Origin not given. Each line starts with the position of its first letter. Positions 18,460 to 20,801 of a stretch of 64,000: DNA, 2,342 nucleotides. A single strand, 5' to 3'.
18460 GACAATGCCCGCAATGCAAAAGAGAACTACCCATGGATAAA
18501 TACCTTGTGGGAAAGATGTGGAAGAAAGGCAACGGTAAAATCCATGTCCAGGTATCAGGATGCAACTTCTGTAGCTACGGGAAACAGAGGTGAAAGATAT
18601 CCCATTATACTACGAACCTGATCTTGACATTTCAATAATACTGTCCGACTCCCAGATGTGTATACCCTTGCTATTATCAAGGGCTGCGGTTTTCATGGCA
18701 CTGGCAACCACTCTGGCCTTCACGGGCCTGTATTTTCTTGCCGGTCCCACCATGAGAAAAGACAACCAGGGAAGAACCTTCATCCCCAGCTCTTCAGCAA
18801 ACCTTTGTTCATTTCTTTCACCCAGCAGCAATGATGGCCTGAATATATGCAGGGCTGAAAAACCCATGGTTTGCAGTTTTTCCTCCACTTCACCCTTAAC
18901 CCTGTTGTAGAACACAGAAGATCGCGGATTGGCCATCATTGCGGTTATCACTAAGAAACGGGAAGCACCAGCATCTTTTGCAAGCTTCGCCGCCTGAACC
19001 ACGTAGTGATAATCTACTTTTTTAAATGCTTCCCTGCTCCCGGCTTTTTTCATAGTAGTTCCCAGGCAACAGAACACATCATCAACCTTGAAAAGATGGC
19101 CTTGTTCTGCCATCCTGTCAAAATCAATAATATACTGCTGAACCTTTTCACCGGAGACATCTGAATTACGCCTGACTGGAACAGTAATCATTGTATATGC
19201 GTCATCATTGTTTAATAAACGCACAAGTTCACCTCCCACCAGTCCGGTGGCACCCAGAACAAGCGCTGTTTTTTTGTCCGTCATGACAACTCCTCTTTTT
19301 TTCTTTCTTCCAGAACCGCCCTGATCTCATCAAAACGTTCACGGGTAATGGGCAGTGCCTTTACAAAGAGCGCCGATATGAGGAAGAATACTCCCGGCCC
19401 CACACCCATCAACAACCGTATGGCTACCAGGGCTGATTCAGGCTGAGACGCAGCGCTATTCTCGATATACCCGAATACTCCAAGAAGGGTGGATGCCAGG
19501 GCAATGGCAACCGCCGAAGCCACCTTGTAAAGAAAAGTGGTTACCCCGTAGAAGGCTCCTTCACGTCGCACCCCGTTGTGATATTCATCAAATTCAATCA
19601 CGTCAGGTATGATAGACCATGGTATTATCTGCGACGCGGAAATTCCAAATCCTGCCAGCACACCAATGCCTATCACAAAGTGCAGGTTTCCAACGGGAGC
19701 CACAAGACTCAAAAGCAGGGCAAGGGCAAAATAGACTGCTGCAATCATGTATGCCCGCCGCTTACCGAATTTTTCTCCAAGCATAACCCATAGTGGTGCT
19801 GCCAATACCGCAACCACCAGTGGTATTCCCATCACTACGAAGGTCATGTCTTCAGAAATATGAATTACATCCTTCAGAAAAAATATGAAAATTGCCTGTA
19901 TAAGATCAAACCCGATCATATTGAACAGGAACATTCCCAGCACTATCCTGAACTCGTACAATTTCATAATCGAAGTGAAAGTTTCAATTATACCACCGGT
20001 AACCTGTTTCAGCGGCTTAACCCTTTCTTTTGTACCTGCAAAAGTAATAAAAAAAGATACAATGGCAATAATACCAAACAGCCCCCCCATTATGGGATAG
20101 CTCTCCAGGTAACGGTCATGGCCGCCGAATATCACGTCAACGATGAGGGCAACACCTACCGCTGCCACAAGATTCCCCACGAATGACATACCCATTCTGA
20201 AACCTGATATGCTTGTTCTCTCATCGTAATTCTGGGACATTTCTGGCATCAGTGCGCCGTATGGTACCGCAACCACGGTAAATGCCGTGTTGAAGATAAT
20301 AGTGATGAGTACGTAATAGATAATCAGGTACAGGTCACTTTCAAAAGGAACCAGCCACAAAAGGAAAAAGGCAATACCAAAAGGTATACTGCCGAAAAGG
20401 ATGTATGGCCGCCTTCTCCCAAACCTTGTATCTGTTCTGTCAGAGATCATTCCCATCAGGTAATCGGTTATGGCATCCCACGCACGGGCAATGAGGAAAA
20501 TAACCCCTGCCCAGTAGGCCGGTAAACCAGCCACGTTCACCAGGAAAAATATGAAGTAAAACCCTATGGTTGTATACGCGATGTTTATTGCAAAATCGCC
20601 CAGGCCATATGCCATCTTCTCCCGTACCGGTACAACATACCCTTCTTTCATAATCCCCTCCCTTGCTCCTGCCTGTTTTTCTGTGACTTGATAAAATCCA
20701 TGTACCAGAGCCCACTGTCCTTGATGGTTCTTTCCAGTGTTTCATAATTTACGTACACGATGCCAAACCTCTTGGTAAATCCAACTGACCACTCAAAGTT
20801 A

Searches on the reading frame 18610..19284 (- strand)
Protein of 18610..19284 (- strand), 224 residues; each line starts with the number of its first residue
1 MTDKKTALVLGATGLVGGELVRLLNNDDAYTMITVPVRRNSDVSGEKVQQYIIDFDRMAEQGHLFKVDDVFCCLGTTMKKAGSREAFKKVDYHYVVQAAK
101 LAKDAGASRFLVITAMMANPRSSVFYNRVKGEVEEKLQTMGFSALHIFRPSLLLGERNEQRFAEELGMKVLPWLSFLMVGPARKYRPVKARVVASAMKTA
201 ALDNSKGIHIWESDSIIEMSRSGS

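Call 10: search_protein_families(library=pfam, proteins=[window:18610-19284:-], max_evalue=0.001)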
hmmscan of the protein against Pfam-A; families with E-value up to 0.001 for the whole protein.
window:18610-19284:- (224 aa): 4 families
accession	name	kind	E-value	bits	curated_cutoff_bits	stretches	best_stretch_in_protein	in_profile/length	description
PF01370.27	Epimerase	-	5.5e-08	32.9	20.9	1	7-211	1-202/240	NAD dependent epimerase/dehydratase family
PF13460.12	NAD_binding_10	-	4e-07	30.5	27.2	1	11-122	1-106/184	NAD(P)H-binding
PF01118.30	Semialdhyde_dh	-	2.7e-06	28.2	26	1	8-84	3-84/121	Semialdehyde dehydrogenase, NAD binding domain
PF08732.16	HIM1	-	3.4e-06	27.2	28.7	1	63-161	44-147/169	HIM1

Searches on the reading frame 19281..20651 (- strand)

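Call 10: search_protein_families(library=pfam, proteins=[window:19281-20651:-], max_evalue=0.001)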
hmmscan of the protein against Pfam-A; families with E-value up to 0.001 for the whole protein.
window:19281-20651:- (456 aa): 3 families
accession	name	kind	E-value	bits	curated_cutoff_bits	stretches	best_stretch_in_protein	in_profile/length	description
PF13347.12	MFS_2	-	4.7e-91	305.9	27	1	15-437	2-427/427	MFS/sugar transport protein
PF07690.21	MFS_1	-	1.2e-15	57.7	33.4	1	38-382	27-346/347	Major Facilitator Superfamily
PF11700.14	ATG22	-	2.8e-05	23.5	24.1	0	54-312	79-365/482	Vacuole effluxer Atg22 like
